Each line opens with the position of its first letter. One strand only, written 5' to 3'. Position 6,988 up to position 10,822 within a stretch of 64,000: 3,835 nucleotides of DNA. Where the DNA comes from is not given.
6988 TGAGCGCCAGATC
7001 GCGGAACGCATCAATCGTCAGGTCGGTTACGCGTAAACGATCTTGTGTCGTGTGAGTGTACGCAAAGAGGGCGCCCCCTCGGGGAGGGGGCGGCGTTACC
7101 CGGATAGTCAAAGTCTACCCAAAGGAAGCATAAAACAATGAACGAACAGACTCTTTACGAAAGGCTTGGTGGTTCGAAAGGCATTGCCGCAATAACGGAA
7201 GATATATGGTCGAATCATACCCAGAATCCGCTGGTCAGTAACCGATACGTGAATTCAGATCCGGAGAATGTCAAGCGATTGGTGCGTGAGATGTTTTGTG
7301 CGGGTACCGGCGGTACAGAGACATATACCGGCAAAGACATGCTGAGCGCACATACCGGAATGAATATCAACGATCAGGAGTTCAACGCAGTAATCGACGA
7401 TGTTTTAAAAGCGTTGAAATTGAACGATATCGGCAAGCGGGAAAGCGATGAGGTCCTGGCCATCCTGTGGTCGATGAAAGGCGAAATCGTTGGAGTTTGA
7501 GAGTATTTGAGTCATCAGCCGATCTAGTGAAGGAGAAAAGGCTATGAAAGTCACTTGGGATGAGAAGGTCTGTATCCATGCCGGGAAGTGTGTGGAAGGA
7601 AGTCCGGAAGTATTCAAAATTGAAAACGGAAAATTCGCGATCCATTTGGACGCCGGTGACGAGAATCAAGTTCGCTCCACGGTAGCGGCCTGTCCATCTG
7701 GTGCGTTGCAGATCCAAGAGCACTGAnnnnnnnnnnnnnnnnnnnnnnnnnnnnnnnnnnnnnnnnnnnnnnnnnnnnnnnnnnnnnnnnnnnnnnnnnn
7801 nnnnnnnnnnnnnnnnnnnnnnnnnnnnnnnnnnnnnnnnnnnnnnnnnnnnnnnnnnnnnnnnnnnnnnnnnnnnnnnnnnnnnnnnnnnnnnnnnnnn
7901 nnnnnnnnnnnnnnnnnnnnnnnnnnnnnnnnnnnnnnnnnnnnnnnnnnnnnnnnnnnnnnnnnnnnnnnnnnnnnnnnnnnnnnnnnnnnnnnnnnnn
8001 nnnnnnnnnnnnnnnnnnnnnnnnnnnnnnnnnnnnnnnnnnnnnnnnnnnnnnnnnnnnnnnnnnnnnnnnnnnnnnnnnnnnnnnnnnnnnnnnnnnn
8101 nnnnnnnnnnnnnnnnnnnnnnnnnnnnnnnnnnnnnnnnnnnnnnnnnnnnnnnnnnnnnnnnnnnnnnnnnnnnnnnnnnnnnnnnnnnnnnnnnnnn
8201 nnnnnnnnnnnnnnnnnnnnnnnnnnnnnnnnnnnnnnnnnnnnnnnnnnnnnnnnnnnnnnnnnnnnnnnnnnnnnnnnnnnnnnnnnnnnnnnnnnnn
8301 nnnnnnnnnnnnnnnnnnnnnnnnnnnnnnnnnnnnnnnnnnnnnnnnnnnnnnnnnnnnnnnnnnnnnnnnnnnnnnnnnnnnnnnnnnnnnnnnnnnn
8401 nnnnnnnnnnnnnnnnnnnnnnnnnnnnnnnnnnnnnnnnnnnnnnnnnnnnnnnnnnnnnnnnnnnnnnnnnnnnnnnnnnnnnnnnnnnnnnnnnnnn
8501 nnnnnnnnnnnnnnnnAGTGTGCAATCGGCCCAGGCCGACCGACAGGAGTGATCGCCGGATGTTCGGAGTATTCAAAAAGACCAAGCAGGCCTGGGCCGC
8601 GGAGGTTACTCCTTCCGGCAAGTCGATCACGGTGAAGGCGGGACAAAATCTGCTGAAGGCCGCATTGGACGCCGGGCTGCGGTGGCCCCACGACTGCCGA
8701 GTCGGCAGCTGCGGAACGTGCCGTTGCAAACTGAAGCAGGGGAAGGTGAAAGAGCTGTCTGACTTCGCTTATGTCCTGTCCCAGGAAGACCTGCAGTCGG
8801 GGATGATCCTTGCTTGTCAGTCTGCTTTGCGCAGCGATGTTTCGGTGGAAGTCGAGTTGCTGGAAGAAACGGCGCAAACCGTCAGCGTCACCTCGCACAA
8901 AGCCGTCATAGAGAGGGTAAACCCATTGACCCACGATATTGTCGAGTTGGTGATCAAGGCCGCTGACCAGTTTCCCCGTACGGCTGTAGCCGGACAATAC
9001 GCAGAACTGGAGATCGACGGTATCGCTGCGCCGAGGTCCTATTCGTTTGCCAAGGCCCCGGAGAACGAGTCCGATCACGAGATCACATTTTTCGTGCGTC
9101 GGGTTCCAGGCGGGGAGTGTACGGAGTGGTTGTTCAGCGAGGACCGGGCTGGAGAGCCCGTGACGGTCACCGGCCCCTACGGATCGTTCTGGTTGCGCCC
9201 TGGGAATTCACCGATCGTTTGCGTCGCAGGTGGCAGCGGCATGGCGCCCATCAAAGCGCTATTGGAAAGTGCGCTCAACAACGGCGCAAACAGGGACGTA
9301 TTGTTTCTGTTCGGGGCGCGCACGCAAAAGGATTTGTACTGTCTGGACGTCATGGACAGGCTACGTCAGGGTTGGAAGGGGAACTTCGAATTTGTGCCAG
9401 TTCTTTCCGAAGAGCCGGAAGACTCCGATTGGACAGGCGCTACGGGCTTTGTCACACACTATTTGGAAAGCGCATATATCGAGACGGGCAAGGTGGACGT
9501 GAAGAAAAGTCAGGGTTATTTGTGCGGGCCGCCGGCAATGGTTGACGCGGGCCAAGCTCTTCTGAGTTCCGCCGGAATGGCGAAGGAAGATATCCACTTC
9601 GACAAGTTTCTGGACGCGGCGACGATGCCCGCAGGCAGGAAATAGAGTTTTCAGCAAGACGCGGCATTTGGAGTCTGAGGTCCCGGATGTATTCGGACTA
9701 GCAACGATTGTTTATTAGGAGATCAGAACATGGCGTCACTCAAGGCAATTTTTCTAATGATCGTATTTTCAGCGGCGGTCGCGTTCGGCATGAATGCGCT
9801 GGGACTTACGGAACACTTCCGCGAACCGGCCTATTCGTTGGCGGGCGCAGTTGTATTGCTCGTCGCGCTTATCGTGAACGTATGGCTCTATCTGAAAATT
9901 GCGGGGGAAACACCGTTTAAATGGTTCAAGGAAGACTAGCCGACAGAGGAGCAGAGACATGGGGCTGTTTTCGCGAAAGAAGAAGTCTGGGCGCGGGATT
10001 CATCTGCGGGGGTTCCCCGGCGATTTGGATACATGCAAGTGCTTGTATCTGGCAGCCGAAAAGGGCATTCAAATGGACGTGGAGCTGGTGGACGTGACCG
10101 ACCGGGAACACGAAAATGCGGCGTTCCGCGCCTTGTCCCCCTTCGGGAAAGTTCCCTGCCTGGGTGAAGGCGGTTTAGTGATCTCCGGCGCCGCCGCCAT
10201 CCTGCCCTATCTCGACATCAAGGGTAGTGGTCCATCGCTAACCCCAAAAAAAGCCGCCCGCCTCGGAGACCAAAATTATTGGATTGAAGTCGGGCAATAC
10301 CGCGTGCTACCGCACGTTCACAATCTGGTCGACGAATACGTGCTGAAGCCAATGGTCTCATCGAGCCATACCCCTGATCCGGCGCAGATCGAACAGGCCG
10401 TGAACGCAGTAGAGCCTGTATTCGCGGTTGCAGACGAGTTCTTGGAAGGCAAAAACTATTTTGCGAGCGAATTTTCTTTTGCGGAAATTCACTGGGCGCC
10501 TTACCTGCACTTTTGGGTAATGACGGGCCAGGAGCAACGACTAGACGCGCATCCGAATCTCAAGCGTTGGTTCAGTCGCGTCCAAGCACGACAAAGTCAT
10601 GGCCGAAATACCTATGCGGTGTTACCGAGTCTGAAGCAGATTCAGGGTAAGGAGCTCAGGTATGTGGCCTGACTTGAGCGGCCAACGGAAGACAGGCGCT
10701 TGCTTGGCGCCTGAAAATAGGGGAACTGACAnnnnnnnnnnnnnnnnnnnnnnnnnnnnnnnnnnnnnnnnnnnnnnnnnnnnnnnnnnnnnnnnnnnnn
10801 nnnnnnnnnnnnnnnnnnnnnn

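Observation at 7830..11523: Three tandem GST-like paralogs within the monooxygenase island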

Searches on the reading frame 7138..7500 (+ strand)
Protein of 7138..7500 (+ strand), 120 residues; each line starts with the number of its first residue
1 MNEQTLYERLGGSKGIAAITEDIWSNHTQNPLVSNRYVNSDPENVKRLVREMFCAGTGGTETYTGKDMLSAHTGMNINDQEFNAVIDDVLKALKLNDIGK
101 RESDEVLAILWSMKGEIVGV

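Call 4: search_protein_families(library=pfam, proteins=[window:7138-7500:+], max_evalue=0.1)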
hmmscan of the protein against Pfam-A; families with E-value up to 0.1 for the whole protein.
window:7138-7500:+ (120 aa): 2 families
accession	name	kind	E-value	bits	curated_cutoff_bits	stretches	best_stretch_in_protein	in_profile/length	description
PF01152.27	Bac_globin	-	6.5e-10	39.7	21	1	5-116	1-118/121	Bacterial-like globin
PF13379.11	NMT1_2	-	0.084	13.1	24.7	1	3-56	184-235/252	NMT1-like family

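Call 5: search_protein_families(library=ncbifam, proteins=[window:7138-7500:+], max_evalue=0.1)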
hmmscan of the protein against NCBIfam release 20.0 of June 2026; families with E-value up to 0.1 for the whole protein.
window:7138-7500:+ (120 aa): 1 family
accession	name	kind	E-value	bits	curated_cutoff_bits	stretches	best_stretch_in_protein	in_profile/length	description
TIGR01791.2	CM_archaeal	equivalog_domain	0.092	12.8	66.95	0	72-113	35-77/83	chorismate mutase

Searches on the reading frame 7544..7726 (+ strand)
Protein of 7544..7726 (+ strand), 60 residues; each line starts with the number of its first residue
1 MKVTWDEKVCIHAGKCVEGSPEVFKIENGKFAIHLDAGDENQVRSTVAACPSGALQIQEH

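Call 60: search_protein_families(library=pfam, proteins=[window:7544-7726:+], max_evalue=0.001)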
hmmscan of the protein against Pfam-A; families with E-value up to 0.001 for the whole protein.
window:7544-7726:+ (60 aa): 4 families
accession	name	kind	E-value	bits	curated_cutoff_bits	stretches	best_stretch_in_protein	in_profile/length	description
PF06902.16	Fer4_19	-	4.4e-16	59.1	24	1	1-59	6-63/64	Divergent 4Fe-4S mono-cluster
PF13370.11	Fer4_13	-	1.3e-06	29.5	24.5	1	6-55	2-56/58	4Fe-4S single cluster domain of Ferredoxin I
PF13459.11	Fer4_15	-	3.3e-06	28.1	22.4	1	3-57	1-66/66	4Fe-4S single cluster domain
PF12837.12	Fer4_6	-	0.00099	19.4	25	0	2-18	1-17/24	4Fe-4S binding domain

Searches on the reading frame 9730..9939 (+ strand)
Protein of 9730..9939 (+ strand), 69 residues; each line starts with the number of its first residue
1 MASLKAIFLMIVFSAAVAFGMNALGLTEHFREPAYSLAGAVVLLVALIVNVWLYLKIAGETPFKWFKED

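Call 60: search_protein_families(library=pfam, proteins=[window:9730-9939:+], max_evalue=0.001)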
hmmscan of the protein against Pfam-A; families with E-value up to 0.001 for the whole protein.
window:9730-9939:+ (69 aa): 0 families

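Call 79: search_protein_families(library=pfam, proteins=[window:9730-9939:+], max_evalue=5)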
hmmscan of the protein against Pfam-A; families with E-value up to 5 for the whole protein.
window:9730-9939:+ (69 aa): 2 families
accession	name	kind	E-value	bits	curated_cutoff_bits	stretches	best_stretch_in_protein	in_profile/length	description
PF06271.18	RDD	-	0.025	15.3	24.1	1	8-66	16-77/137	RDD family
PF07332.16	Phage_holin_3_6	-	0.27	11.7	28.4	1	6-62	47-99/116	Putative Actinobacterial Holin-X, holin superfamily III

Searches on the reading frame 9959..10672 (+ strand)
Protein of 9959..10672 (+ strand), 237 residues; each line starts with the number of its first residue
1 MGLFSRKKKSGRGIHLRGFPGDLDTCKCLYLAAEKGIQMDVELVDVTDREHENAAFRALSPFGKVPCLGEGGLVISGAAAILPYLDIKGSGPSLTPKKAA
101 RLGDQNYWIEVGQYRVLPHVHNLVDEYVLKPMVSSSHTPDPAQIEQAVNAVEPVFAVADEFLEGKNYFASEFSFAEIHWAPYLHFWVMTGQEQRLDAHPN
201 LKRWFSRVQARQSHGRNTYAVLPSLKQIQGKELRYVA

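Call 4: search_protein_families(library=pfam, proteins=[window:9959-10672:+], max_evalue=0.1)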
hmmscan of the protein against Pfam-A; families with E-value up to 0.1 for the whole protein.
window:9959-10672:+ (237 aa): 6 families
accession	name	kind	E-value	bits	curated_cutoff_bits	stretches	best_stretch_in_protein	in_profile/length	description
PF13409.12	GST_N_2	-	3.5e-09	37.6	25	1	27-86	7-68/70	Glutathione S-transferase, N-terminal domain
PF02798.26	GST_N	-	1.9e-08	34.9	20.9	1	18-86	7-75/76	Glutathione S-transferase, N-terminal domain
PF00043.30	GST_C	-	1.5e-07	32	20.7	1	130-211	11-92/93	Glutathione S-transferase, C-terminal domain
PF13417.12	GST_N_3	-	5.6e-07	30.2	22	1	28-92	13-74/75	Glutathione S-transferase, N-terminal domain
PF13410.11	GST_C_2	-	1e-05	26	24.9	1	141-206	1-68/69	Glutathione S-transferase, C-terminal domain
PF14497.11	GST_C_3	-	0.0044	17.6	21.6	1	149-212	29-95/104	Glutathione S-transferase, C-terminal domain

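Call 5: search_protein_families(library=ncbifam, proteins=[window:9959-10672:+], max_evalue=0.1)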
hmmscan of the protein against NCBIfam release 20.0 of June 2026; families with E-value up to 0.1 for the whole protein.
window:9959-10672:+ (237 aa): 5 families
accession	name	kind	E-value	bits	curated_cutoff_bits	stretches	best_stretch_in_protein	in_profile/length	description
NF007016.1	PRK09481.1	equivalog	2.3e-10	40.3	314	1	31-214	28-196/209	stringent starvation protein SspA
NF050814.1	FtsZBindFzlA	equivalog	5.2e-08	32.9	300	1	34-213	25-205/228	FtsZ-binding protein FzlA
NF011693.0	PRK15113.1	equivalog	1.1e-07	31.8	150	1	33-87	27-81/214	glutathione transferase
TIGR01262.1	maiA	equivalog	1.3e-06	28.1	171.05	1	35-101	21-89/211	maleylacetoacetate isomerase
NF010579.0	PRK13972.1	equivalog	0.0099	15.4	332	1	141-216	127-201/215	GSH-dependent disulfide bond oxidoreductase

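Call 12: find_encoding_contigs(protein=window:9959-10672:+, flank=10000, max_places=4)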
Protein window:9959-10672:+ (237 aa): 2 contigs read that carry it; 2 places shown.
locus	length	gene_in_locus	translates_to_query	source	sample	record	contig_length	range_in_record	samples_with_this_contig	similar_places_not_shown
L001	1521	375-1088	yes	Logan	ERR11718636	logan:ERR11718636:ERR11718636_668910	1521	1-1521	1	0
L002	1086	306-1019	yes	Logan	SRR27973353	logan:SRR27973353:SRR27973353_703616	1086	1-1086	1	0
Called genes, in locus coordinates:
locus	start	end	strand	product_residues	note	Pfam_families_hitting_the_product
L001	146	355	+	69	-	-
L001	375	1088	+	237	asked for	PF02798:GST_N, PF13409:GST_N_2, PF13417:GST_N_3 (weak), PF00043:GST_C, PF13410:GST_C_2 (weak)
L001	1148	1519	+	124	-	?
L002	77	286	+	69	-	-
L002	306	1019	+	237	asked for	PF02798:GST_N, PF13409:GST_N_2, PF13417:GST_N_3 (weak), PF00043:GST_C, PF13410:GST_C_2 (weak)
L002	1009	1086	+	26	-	?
